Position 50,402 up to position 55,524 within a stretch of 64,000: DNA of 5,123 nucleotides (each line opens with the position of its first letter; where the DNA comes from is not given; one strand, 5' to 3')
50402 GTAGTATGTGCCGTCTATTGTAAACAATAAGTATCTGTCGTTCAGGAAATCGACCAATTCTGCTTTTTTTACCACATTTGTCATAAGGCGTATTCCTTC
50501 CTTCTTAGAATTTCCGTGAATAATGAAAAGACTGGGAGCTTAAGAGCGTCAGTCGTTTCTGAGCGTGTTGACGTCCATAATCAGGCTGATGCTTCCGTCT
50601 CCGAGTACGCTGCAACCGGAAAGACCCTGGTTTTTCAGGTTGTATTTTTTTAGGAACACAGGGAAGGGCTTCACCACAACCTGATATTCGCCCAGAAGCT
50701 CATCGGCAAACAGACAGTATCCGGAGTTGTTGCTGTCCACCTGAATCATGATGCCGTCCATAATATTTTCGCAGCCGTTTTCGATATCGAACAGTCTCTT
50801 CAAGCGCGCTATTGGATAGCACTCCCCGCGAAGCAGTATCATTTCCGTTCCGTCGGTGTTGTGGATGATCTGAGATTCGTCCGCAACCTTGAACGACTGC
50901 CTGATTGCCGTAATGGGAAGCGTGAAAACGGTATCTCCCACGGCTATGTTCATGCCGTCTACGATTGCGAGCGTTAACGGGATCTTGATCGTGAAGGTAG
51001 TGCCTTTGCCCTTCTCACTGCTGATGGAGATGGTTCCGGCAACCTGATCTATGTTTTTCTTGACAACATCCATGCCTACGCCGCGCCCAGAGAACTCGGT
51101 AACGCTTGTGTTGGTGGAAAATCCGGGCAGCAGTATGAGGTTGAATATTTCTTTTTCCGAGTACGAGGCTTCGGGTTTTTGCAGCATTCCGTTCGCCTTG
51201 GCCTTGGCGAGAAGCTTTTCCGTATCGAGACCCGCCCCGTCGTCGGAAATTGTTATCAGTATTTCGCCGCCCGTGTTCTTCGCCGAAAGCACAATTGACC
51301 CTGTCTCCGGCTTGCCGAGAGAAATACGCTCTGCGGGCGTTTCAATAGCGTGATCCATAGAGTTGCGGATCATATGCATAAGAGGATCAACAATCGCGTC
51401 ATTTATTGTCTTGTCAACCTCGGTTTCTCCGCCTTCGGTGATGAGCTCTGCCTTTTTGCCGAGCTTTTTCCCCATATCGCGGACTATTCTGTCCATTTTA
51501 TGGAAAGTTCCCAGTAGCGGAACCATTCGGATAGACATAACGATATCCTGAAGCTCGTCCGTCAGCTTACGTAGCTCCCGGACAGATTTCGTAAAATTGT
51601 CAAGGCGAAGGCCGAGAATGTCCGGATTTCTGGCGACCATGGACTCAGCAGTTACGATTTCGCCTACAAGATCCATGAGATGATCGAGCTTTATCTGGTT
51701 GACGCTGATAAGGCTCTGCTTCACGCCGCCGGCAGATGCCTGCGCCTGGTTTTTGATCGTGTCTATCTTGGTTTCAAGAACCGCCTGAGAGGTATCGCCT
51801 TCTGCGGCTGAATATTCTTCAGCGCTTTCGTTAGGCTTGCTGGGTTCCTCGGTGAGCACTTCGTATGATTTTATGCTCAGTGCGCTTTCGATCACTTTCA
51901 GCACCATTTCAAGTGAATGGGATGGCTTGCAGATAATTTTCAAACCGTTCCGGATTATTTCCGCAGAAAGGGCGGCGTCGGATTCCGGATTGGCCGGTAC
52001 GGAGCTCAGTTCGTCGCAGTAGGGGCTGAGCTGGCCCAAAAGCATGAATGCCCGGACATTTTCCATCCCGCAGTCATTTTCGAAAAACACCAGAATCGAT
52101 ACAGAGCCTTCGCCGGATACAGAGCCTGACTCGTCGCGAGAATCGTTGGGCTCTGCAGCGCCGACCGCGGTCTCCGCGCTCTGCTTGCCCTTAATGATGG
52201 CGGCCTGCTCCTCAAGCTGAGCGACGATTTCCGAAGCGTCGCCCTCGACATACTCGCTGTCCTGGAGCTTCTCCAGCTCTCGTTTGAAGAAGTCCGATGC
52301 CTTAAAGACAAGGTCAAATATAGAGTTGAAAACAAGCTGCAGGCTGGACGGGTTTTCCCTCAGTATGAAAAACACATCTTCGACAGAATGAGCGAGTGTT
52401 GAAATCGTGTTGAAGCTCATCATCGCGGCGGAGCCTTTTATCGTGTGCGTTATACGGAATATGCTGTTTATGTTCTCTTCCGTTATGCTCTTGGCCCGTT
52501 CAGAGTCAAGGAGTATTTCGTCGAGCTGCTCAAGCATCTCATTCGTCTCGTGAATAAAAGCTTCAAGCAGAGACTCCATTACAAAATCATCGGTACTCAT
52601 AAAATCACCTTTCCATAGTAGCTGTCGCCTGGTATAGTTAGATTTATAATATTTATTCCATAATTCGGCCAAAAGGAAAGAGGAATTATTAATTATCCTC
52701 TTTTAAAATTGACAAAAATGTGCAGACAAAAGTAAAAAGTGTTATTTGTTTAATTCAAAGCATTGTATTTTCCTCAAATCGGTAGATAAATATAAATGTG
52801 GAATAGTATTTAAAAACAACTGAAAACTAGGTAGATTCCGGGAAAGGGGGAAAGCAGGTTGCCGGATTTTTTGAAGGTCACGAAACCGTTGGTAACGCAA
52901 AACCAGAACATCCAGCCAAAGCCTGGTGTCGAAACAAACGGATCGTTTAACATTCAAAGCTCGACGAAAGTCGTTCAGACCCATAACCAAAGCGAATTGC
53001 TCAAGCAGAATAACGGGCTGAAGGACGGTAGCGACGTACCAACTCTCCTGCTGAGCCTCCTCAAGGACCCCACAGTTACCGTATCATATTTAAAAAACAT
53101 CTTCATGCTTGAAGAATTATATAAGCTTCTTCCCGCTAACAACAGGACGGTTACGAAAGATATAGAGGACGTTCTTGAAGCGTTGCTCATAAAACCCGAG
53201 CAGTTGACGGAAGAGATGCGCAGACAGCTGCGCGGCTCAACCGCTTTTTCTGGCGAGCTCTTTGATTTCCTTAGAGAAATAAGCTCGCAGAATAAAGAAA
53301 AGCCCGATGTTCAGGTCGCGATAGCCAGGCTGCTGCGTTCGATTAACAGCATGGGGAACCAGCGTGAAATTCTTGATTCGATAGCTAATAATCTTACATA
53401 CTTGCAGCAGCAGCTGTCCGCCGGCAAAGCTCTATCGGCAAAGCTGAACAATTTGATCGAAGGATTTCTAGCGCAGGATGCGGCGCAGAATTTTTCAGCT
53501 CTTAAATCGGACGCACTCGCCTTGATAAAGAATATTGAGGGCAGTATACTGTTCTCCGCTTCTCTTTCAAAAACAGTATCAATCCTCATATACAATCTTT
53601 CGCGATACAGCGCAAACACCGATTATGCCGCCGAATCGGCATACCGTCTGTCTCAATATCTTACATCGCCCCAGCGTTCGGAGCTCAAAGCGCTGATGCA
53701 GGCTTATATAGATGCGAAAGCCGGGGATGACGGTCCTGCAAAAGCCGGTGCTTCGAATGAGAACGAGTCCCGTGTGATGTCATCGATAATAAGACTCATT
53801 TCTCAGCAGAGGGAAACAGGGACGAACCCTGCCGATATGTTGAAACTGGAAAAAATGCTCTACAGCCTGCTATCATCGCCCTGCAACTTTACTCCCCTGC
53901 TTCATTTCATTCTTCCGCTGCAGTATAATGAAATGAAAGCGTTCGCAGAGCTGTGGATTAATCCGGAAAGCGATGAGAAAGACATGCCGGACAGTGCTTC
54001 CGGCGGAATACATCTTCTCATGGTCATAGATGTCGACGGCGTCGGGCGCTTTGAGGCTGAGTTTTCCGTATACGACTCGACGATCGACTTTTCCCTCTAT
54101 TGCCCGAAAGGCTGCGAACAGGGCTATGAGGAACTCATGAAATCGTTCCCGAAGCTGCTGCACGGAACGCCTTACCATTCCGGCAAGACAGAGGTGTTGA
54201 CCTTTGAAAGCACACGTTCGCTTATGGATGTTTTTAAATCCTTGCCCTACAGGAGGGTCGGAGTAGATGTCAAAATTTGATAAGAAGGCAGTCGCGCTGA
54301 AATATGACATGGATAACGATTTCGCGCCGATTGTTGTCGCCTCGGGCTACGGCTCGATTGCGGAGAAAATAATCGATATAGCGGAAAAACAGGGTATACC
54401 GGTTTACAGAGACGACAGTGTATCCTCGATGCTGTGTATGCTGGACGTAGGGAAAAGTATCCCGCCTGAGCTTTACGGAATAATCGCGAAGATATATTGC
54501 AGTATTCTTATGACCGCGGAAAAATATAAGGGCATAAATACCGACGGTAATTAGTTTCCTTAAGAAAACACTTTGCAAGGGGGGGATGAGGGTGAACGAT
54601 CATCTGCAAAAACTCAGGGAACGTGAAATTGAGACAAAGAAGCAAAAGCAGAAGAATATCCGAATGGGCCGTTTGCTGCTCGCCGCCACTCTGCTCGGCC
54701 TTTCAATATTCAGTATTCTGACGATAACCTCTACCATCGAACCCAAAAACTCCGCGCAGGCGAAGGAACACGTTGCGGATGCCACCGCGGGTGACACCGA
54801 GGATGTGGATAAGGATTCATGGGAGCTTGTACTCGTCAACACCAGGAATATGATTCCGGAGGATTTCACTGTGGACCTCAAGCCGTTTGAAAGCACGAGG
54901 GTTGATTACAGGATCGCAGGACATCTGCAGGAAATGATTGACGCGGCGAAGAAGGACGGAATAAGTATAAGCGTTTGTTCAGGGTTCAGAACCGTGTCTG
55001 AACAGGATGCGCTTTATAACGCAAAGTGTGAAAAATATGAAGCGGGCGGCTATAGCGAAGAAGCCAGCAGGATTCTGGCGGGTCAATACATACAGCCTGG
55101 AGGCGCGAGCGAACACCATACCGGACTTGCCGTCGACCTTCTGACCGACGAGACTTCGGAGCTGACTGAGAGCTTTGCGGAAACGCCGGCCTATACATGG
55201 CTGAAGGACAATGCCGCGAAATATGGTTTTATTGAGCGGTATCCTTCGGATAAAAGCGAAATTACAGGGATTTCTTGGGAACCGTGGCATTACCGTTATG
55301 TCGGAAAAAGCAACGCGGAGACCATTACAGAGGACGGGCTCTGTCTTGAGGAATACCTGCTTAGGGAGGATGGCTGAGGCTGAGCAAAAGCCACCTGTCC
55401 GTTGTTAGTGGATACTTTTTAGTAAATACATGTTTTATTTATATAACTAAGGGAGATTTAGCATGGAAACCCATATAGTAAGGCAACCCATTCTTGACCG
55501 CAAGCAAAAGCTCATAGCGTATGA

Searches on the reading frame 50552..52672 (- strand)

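Call 25: search_protein_families(library=pfam, proteins=[window:50552-52672:-], max_evalue=0.001)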
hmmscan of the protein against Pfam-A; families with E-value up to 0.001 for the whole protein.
window:50552-52672:- (707 aa): 5 families
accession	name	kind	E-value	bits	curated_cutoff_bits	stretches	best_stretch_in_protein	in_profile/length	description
PF02518.31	HATPase_c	-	1e-18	68.2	26.4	1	429-567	4-110/111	Histidine kinase-, DNA gyrase B-, and HSP90-like ATPase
PF01584.24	CheW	-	6.1e-16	58.7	23.5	1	573-704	2-133/138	CheW-like domain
PF02895.20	H-kinase_dim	-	4.4e-15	56.3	23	1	320-381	2-68/68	Signal transducing histidine kinase, homodimeric domain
PF01627.28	Hpt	-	4.6e-14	52.9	24.6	1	35-109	2-64/84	Hpt domain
PF07194.16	P2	-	6.2e-10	39.4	23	1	193-272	4-79/81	P2 response regulator binding domain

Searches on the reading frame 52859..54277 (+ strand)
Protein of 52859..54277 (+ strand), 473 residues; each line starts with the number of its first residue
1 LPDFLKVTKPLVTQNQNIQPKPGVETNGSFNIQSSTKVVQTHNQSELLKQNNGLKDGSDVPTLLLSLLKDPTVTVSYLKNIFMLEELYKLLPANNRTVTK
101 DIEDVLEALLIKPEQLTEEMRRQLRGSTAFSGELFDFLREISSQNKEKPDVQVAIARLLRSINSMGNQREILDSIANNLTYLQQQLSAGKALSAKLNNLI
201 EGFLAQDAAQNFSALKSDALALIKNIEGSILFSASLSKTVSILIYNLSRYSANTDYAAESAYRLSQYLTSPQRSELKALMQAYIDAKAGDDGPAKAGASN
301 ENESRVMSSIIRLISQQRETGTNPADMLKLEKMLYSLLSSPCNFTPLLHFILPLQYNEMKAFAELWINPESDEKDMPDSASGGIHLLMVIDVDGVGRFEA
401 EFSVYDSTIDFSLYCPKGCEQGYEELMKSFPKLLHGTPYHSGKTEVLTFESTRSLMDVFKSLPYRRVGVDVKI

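Call 3: search_protein_families(library=pfam, proteins=[window:52859-54277:+], max_evalue=0.01)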
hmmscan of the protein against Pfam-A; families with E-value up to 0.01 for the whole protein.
window:52859-54277:+ (473 aa): 2 families
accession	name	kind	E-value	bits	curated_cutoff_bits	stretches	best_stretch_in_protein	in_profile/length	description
PF08463.15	EcoEI_R_C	-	0.00021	21.9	24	1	85-179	19-116/163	EcoEI R protein C-terminal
PF14023.12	Bestrophin-like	-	0.00043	20.4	32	0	229-320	38-133/232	Bestrophin-like domain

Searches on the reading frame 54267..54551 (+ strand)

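Call 3: search_protein_families(library=pfam, proteins=[window:54267-54551:+], max_evalue=0.01)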
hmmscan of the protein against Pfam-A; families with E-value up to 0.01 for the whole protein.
window:54267-54551:+ (95 aa): 1 family
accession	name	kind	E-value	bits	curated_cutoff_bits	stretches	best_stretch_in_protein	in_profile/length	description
PF01312.24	Bac_export_2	-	4.3e-16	59.5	24.4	1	8-77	262-332/335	FlhB HrpN YscU SpaS Family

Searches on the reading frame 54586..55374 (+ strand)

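Call 3: search_protein_families(library=pfam, proteins=[window:54586-55374:+], max_evalue=0.01)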
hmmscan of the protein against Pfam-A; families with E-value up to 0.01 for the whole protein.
window:54586-55374:+ (263 aa): 1 family
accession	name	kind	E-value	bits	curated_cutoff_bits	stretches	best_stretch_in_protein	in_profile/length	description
PF02557.22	VanY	-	6.5e-40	136.4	25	1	105-241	3-132/132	D-alanyl-D-alanine carboxypeptidase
